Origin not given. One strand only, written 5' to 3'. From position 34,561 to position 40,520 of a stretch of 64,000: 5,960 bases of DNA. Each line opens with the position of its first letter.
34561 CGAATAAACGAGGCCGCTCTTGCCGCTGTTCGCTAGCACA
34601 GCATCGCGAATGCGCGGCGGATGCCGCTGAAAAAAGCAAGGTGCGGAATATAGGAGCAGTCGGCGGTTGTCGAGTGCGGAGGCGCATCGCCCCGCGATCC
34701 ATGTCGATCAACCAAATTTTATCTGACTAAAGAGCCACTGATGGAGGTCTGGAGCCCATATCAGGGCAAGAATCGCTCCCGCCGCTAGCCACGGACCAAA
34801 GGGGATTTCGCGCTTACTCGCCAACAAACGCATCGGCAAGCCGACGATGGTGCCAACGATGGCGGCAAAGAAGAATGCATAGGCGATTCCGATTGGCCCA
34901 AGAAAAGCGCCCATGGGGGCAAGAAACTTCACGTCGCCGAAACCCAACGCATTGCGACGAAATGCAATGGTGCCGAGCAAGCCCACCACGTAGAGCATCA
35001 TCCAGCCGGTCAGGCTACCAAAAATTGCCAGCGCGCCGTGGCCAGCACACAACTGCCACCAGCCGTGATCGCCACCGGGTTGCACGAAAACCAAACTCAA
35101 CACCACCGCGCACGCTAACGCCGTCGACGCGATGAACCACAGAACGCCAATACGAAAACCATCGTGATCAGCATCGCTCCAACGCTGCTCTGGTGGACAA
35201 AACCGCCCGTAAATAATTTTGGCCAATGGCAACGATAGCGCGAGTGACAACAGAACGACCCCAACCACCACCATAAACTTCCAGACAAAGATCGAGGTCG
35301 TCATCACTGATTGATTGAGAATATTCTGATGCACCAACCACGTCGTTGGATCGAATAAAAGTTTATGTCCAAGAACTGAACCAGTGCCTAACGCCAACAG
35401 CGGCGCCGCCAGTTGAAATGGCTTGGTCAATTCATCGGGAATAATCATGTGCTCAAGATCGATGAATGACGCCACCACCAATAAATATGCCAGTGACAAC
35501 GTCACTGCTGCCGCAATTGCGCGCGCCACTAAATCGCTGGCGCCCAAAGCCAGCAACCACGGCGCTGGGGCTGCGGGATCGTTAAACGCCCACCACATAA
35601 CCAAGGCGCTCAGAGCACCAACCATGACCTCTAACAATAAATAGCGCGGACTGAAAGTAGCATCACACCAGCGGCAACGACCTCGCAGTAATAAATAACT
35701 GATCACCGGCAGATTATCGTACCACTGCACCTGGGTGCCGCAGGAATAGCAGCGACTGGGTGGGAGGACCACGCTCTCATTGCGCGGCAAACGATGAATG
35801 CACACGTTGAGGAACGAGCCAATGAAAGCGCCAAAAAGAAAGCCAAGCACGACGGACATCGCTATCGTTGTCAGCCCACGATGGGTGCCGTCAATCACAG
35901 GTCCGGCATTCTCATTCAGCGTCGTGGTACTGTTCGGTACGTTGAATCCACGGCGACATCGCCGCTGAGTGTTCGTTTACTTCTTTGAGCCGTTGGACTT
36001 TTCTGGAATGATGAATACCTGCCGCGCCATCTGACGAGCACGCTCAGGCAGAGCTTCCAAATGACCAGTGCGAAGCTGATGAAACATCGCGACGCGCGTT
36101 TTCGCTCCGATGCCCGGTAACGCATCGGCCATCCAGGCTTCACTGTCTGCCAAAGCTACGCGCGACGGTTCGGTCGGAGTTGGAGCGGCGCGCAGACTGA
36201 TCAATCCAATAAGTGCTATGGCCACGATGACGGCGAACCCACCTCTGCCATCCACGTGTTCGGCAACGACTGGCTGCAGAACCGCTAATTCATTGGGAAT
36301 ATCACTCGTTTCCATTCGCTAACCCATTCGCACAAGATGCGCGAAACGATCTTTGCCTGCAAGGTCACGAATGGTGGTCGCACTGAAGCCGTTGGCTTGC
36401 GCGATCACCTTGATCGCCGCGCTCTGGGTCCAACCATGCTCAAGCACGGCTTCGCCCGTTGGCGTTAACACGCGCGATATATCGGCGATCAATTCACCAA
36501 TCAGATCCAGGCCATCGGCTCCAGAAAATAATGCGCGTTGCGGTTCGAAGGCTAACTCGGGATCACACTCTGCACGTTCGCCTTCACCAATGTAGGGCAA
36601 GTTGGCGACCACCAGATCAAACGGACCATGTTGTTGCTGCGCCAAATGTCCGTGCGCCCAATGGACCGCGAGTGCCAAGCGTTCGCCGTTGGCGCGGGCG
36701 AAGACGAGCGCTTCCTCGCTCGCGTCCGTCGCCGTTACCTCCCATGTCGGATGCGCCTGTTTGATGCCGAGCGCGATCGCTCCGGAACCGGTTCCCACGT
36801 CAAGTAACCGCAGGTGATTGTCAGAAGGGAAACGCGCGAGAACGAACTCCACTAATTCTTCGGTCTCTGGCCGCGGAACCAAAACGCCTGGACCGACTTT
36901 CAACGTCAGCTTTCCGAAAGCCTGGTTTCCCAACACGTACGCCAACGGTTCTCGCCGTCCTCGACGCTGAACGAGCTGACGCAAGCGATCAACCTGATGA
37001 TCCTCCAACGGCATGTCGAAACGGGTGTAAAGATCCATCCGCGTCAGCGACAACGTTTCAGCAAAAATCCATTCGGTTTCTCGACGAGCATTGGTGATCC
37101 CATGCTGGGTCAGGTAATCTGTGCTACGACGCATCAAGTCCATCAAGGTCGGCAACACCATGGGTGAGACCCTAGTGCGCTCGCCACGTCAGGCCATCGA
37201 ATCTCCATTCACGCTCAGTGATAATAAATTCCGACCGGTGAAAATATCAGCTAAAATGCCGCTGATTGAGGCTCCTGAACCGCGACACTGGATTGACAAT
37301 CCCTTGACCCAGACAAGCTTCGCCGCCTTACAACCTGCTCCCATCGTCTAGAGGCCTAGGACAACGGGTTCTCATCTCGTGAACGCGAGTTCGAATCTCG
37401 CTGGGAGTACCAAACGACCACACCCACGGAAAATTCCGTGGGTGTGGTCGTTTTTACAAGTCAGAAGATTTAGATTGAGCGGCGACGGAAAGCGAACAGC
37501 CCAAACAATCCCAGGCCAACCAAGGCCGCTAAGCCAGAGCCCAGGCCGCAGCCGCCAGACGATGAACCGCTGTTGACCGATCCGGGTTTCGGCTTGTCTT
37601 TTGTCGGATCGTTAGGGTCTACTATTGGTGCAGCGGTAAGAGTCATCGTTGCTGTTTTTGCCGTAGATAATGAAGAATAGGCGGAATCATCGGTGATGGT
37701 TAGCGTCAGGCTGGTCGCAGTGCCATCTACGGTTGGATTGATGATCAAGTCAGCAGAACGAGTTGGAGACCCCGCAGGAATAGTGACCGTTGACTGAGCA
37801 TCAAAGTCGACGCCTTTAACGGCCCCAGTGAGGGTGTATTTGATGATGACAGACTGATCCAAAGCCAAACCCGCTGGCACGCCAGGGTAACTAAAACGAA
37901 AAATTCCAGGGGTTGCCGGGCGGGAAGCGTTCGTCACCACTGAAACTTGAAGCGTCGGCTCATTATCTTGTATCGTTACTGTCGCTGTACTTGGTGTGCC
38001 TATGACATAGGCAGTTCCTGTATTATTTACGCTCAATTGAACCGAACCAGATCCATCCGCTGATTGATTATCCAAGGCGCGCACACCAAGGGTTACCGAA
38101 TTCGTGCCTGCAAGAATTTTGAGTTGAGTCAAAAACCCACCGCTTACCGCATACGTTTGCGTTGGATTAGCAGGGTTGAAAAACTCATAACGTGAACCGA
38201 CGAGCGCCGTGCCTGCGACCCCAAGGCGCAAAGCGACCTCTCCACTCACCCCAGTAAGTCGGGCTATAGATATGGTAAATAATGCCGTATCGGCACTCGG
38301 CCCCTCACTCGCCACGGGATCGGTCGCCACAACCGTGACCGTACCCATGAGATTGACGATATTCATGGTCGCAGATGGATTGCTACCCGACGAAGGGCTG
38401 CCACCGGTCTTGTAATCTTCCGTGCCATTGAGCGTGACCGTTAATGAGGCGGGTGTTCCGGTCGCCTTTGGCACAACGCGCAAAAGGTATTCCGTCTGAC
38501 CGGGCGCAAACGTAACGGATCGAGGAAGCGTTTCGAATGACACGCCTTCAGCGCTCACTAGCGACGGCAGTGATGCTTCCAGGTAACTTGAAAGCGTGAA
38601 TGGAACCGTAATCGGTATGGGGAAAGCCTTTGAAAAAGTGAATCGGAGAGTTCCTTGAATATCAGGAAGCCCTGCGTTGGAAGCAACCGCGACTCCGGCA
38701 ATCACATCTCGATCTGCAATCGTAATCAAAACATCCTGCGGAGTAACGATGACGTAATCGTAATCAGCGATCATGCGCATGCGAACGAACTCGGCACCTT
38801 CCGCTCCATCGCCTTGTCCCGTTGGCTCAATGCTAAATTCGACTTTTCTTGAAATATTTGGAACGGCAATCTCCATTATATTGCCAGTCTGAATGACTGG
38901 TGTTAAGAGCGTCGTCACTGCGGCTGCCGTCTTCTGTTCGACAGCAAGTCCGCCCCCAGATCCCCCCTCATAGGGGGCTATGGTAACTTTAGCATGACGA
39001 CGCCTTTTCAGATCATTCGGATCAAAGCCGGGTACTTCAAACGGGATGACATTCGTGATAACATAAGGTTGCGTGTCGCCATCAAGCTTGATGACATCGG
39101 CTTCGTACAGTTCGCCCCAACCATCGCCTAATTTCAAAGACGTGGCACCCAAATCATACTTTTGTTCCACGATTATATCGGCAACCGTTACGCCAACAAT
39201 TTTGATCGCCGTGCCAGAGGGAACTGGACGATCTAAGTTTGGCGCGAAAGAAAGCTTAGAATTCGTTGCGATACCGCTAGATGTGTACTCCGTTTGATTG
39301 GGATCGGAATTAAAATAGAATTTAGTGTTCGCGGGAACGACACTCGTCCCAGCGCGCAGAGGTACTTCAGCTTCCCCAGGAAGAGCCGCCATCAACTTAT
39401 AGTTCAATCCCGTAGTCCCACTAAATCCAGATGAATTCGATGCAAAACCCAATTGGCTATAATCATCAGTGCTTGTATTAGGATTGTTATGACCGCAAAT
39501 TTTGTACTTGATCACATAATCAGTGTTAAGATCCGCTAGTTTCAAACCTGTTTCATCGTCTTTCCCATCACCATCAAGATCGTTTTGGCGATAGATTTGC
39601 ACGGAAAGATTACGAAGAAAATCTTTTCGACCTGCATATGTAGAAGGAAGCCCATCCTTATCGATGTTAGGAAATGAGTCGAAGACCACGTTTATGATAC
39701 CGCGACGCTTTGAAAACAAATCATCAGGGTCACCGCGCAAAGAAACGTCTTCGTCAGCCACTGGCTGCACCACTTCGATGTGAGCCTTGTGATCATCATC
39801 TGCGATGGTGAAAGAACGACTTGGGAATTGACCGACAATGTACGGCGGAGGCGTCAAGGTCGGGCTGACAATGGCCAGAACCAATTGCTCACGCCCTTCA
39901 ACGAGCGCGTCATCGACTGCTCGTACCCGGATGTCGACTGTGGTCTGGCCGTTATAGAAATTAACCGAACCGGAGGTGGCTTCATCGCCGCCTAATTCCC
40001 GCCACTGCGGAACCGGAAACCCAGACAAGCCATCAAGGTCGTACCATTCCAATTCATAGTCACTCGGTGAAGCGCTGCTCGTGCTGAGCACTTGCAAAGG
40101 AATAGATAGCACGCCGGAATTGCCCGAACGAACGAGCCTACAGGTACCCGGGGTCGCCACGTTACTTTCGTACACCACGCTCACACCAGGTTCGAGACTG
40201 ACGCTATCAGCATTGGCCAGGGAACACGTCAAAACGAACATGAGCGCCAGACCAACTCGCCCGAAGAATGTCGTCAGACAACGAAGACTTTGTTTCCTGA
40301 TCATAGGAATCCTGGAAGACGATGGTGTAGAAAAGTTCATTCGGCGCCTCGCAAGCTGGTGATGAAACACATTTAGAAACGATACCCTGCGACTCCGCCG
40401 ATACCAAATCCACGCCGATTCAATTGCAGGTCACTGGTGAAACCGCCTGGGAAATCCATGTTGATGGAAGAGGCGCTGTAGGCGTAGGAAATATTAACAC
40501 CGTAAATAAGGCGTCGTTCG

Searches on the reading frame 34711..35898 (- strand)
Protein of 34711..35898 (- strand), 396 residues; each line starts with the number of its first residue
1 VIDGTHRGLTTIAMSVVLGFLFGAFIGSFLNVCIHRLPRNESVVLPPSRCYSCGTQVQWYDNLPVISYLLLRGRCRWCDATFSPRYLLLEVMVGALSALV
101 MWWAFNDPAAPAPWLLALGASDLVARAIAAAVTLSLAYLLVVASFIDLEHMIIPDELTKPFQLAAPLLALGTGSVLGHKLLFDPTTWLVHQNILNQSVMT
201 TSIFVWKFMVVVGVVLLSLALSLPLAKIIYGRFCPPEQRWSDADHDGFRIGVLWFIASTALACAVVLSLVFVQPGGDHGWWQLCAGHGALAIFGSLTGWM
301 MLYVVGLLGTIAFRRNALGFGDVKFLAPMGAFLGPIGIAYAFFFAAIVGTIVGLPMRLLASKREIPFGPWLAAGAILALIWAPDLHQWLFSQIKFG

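Call 36: search_protein_families(library=pfam, proteins=[window:34711-35898:-], max_evalue=0.0001)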
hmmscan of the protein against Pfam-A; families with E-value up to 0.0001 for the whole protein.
window:34711-35898:- (396 aa): 2 families
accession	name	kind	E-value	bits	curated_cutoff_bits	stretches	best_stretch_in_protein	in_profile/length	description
PF06750.18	A24_N_bact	-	3e-33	114.2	23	1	21-102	1-82/84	Bacterial Peptidase A24 N-terminal domain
PF01478.23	Peptidase_A24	-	2.6e-08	34.7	26.5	1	263-354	27-104/104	Type IV leader peptidase family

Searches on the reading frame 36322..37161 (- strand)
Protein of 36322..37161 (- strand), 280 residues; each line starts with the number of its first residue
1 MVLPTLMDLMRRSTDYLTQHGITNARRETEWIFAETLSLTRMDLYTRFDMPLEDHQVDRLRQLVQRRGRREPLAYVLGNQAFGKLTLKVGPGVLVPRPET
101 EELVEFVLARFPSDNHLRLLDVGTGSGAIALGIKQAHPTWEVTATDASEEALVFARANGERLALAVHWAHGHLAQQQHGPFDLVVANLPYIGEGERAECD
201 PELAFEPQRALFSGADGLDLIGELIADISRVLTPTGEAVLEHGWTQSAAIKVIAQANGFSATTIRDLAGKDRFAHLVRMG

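Call 36: search_protein_families(library=pfam, proteins=[window:36322-37161:-], max_evalue=0.0001)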
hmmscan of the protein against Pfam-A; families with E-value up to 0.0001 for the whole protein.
window:36322-37161:- (280 aa): 8 families
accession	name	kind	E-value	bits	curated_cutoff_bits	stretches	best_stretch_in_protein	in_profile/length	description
PF17827.6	PrmC_N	-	1.5e-18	67.5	23.4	1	9-78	2-71/71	PrmC N-terminal domain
PF05175.20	MTS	-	1.2e-11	44.9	23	1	106-191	22-109/170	Methyltransferase small domain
PF13649.12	Methyltransf_25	-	5.7e-10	40.2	27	1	120-192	2-78/97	Methyltransferase domain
PF13847.12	Methyltransf_31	-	7.4e-09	35.9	27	1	114-256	2-125/145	Methyltransferase domain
PF08242.18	Methyltransf_12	-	7.7e-09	36.6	30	1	120-187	1-72/98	Methyltransferase domain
PF08241.18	Methyltransf_11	-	3.2e-07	31.3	21.2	1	120-187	1-67/95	Methyltransferase domain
PF06325.19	PrmA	-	8.8e-06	25.9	22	1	118-188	164-234/296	Ribosomal protein L11 methyltransferase (PrmA)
PF13489.12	Methyltransf_23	-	6.1e-05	23.3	27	0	103-187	9-88/164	Methyltransferase domain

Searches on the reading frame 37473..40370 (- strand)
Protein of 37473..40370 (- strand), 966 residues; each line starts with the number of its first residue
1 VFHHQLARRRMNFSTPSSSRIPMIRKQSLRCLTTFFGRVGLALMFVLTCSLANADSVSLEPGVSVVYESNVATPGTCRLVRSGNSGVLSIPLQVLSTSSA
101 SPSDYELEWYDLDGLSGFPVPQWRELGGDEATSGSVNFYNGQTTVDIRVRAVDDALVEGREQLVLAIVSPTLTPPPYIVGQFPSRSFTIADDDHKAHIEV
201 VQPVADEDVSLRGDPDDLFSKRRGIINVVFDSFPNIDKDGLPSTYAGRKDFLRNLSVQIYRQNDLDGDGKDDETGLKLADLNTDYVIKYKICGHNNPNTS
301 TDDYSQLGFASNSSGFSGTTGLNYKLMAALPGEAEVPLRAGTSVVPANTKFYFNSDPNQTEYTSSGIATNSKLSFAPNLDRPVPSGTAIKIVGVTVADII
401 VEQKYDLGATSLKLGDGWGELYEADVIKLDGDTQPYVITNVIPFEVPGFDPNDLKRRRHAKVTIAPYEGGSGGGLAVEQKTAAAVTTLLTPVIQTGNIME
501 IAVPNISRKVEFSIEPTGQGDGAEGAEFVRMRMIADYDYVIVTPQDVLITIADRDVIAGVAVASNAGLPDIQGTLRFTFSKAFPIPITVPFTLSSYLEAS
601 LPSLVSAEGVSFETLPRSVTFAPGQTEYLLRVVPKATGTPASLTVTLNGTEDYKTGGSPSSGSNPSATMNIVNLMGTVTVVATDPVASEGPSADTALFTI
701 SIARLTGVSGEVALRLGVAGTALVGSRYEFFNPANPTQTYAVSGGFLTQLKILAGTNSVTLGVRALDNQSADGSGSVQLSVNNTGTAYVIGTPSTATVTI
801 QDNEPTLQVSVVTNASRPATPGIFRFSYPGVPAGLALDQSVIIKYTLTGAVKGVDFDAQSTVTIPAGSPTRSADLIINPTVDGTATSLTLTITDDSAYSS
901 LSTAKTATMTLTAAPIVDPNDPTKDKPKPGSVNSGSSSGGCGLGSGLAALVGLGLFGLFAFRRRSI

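Call 36: search_protein_families(library=pfam, proteins=[window:37473-40370:-], max_evalue=0.0001)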
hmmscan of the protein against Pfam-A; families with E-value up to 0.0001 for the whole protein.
window:37473-40370:- (966 aa): 1 family
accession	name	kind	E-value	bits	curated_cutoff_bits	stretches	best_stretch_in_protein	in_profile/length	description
PF03160.20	Calx-beta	-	1.4e-07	32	27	0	130-192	57-118/119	Calx-beta domain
